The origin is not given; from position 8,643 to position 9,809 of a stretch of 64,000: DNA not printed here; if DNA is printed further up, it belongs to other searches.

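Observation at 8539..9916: Autonomous plus-strand cassette between the mre and sec operons: near-consensus promoter, ~219-nt folded leader, orphan 288-aa ORF, ~220-nt multi-hairpin 3' region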

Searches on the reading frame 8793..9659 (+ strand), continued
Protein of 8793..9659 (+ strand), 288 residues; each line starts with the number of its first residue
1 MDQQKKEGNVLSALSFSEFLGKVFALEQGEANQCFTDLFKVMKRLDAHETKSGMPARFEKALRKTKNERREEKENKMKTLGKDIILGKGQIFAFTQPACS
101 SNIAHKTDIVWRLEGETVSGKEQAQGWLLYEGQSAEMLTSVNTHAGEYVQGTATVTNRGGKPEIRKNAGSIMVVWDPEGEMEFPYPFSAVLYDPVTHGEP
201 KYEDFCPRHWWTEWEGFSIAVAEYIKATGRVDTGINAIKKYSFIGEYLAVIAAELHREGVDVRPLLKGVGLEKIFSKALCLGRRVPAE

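Call 75: search_protein_families(library=pfam, proteins=[P0002, P0003, P0004, P0005, P0006, P0007, P0008, P0009], max_evalue=1)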
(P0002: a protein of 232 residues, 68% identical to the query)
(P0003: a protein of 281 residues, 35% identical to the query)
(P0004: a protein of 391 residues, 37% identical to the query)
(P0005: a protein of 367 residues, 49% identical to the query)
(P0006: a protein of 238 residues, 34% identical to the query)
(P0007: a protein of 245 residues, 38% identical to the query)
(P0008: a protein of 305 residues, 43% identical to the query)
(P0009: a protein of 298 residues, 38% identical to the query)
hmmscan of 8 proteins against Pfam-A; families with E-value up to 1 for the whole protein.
P0002 (232 aa): 0 families

P0003 (281 aa): 0 families

P0004 (391 aa): 0 families

P0005 (367 aa): 1 family
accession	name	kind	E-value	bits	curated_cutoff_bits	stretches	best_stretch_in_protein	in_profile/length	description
PF12205.13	GIT1_C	-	0.085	13.6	25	1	26-56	52-81/110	G protein-coupled receptor kinase-interacting protein 1 C term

P0006 (238 aa): 0 families

P0007 (245 aa): 1 family
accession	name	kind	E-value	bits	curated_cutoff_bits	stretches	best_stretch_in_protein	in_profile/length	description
PF19893.4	DUF6366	-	0.52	11.2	27.2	0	67-93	7-35/69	Family of unknown function (DUF6366)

P0008 (305 aa): 3 families
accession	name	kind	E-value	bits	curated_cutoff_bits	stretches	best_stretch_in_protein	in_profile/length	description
PF13519.12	VWA_2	-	0.029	15.4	27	1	23-79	42-94/107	von Willebrand factor type A domain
PF14695.11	LINES_C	-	0.12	12.2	27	1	35-52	2-19/37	Lines C-terminus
PF06769.20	YoeB_toxin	-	0.15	12.6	27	1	142-160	47-65/80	YoeB-like toxin of bacterial type II toxin-antitoxin system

P0009 (298 aa): 1 family
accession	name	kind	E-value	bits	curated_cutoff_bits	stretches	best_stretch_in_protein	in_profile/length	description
PF21801.3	ASPP2-like_RA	-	0.12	12.7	27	0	26-66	34-74/80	Apoptosis-stimulating of p53 protein 2-like, N-terminal RA domain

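Call 76: search_protein_families(library=padloc, proteins=[P0001, P0002, P0003, P0004, P0005, P0006, P0007, P0008, P0009], max_evalue=1)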
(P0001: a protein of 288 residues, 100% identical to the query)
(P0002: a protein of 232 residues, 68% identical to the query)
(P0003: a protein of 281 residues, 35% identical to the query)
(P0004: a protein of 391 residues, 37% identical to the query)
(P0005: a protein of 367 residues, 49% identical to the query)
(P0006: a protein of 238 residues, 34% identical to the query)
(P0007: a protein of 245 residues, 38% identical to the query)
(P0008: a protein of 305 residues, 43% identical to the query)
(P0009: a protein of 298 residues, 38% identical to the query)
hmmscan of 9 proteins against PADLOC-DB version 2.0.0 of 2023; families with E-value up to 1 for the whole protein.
P0001 (288 aa): 0 families

P0002 (232 aa): 0 families

P0003 (281 aa): 0 families

P0004 (391 aa): 0 families

P0005 (367 aa): 1 family
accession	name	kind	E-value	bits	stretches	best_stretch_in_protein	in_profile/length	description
PDLC02934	PRTase_III-A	-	0.012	12.6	1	108-141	70-103/393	-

P0006 (238 aa): 0 families

P0007 (245 aa): 0 families

P0008 (305 aa): 0 families

P0009 (298 aa): 0 families

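Call 77: search_protein_families(library=phrogs, proteins=[P0001, P0002, P0003, P0004, P0005, P0006, P0007, P0008, P0009], max_evalue=1)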
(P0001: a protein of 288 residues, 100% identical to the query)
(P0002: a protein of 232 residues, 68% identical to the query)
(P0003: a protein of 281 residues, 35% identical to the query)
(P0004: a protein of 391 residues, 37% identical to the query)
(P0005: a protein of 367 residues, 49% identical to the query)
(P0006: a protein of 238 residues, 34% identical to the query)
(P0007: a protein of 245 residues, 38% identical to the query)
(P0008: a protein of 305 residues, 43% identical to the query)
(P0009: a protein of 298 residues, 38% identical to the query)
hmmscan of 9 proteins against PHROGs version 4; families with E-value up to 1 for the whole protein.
P0001 (288 aa): 1 family
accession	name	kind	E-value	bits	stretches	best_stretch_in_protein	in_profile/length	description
phrog_35114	-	unknown function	0.19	12.7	1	203-246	10-48/85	-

P0002 (232 aa): 1 family
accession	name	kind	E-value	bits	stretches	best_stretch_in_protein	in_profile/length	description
phrog_38316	-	unknown function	0.19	12.8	1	113-145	15-47/60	-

P0003 (281 aa): 2 families
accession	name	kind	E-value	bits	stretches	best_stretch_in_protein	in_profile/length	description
phrog_15802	-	unknown function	0.0093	17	1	109-132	27-50/75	-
phrog_21268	-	unknown function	0.3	12.3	1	94-120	46-71/83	-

P0004 (391 aa): 1 family
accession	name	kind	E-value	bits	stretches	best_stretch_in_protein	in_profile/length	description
phrog_4147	-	unknown function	0.028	15.2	1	191-270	64-136/166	-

P0005 (367 aa): 1 family
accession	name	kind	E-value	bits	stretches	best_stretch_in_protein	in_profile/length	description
phrog_3991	-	unknown function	0.11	14.3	0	14-47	23-56/94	-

P0006 (238 aa): 0 families

P0007 (245 aa): 0 families

P0008 (305 aa): 1 family
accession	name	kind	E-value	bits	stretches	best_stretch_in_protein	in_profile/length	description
phrog_14669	-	unknown function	0.015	16.1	1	37-110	24-99/128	-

P0009 (298 aa): 1 family
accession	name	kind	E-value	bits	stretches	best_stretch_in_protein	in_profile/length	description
phrog_5034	-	DNA, RNA and nucleotide metabolism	0.005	18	1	214-244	50-79/138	NinG/ Rap DNA junction specific endonuclease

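Call 82: search_protein_families(library=pfam, proteins=[L010:2419-2799:+, L004:6583-6873:+, L007:941-1528:+, L004:103-1467:+, L004:1460-2209:+, L004:3344-4432:+, L004:7632-8582:-, L121:9168-9509:-, L121:11432-11758:+], max_evalue=0.01)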
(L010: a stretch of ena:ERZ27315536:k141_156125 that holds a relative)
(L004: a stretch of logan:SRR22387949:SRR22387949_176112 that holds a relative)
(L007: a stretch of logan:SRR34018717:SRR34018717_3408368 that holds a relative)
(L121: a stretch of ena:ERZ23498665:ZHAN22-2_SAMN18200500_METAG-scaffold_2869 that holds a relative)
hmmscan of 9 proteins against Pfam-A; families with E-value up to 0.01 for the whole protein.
L010:2419-2799:+ (126 aa): 0 families

L004:6583-6873:+ (96 aa): 1 family
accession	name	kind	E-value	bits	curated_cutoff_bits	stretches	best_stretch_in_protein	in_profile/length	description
PF14354.12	Lar_restr_allev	-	0.0035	18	28.6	1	7-43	4-41/58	Restriction alleviation protein Lar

L007:941-1528:+ (196 aa): 0 families

L004:103-1467:+ (454 aa): 0 families

L004:1460-2209:+ (249 aa): 0 families

L004:3344-4432:+ (362 aa): 6 families
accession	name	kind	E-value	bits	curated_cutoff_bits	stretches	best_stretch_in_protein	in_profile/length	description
PF02824.27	TGS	-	2.3e-11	44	22.2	0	108-130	38-60/60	TGS domain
PF02597.26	ThiS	-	3.2e-10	40.9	22.5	0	81-134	14-75/76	ThiS family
PF01479.30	S4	-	2e-05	24.7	22.8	0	174-194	27-48/48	S4 domain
PF03831.20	YjdM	-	9.1e-05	22.7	23.2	0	50-86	7-42/69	PhnA domain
PF14451.12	Ub-Mut7C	-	0.00027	21.2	23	0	173-196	50-73/81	Mut7-C ubiquitin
PF14453.12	ThiS-like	-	0.0016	19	26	0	42-63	35-56/57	ThiS-like ubiquitin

L004:7632-8582:- (316 aa): 0 families

L121:9168-9509:- (113 aa): 2 families
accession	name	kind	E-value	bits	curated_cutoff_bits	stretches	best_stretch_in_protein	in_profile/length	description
PF18812.6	PBECR3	-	1.2e-05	25.6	30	1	35-100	37-112/115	phage-Barnase-EndoU-ColicinE5/D-RelE like nuclease3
PF14076.12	DUF4258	-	5.2e-05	23.9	25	1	43-94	16-70/71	Domain of unknown function (DUF4258)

L121:11432-11758:+ (108 aa): 1 family
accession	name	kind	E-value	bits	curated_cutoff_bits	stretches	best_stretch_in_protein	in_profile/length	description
PF12643.12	MazG-like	-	0.00049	20.7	27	1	42-95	19-68/85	MazG-like family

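Call 85: fold_search(model_id=the predicted structure, library=viral)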
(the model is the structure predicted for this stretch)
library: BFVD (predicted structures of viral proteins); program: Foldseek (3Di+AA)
matches with E <= 10: 382; with E <= 0.001: 0
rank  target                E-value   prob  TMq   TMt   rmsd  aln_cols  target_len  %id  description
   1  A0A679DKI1            1.1e-01  0.12  0.13  0.09  16.4       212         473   11  (no name in the UniProt tables at hand)
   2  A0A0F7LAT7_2          2.2e-01  0.08  0.12  0.04  18.3       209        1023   12  (no name in the UniProt tables at hand)
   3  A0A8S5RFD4            2.3e-01  0.54  0.16  0.29   6.5        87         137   11  Uncharacterized protein [virus sp. ctyMK1]
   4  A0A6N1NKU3            2.7e-01  0.09  0.12  0.12  18.2       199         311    8  Band 7 domain-containing protein [Tupanvirus deep ocean]
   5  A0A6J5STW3            3.1e-01  0.05  0.09  0.12  24.7       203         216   12  DNA repair protein Rad52/59/22 [uncultured Caudovirales phage]
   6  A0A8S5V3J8            3.3e-01  0.10  0.10  0.15  10.1        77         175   14  Uncharacterized protein [Siphoviridae sp. ctt0c4]
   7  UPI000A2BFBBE         4.4e-01  0.06  0.12  0.11  17.8       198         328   11  (no name look-up for this kind of identifier)
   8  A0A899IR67            4.6e-01  0.04  0.11  0.13  20.4       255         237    9  (no name in the UniProt tables at hand)
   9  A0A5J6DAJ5            5.5e-01  0.12  0.12  0.25  14.7        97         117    8  Putative tail fiber protein [Erwinia phage pEp_SNUABM_01]
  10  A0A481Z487            5.8e-01  0.06  0.14  0.17  19.3       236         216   10  Uncharacterized protein [Pithovirus LCPAC103]
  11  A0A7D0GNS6            5.8e-01  0.06  0.12  0.14  26.8       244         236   10  (no name in the UniProt tables at hand)
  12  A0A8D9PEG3            6.2e-01  0.08  0.11  0.27   9.6        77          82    9  Uncharacterized protein [Bacteriophage sp.]
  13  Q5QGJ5                6.5e-01  0.07  0.12  0.08  33.0       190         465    8  (no name in the UniProt tables at hand)
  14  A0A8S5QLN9            6.9e-01  0.04  0.08  0.15  12.5        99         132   13  Uncharacterized protein [Myoviridae sp. ctuID12]
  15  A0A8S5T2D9            8.7e-01  0.02  0.12  0.08  29.2       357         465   10  Portal [Myoviridae sp. ctqfO1]
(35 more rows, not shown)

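Call 86: search_solved_structures(query=A3, max_evalue=1)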
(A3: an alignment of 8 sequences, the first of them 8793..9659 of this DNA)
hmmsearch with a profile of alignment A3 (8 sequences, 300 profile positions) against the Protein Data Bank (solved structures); distinct sequences matched with E-value up to 1: 1.
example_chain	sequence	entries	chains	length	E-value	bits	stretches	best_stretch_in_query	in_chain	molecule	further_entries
3piv_A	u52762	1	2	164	0.14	15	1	144-216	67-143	Interferon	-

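Call 99: search_dna_similar(query=window:8793-9659:+, collection=phages, mode=protein, max_evalue=0.01)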
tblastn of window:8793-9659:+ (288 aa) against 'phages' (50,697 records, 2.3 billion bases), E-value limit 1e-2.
No match.

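Call 100: search_dna_similar(query=window:8793-9659:+, collection=plasmids, mode=protein, max_evalue=0.01)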
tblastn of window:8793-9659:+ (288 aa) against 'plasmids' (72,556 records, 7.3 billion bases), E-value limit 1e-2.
No match.
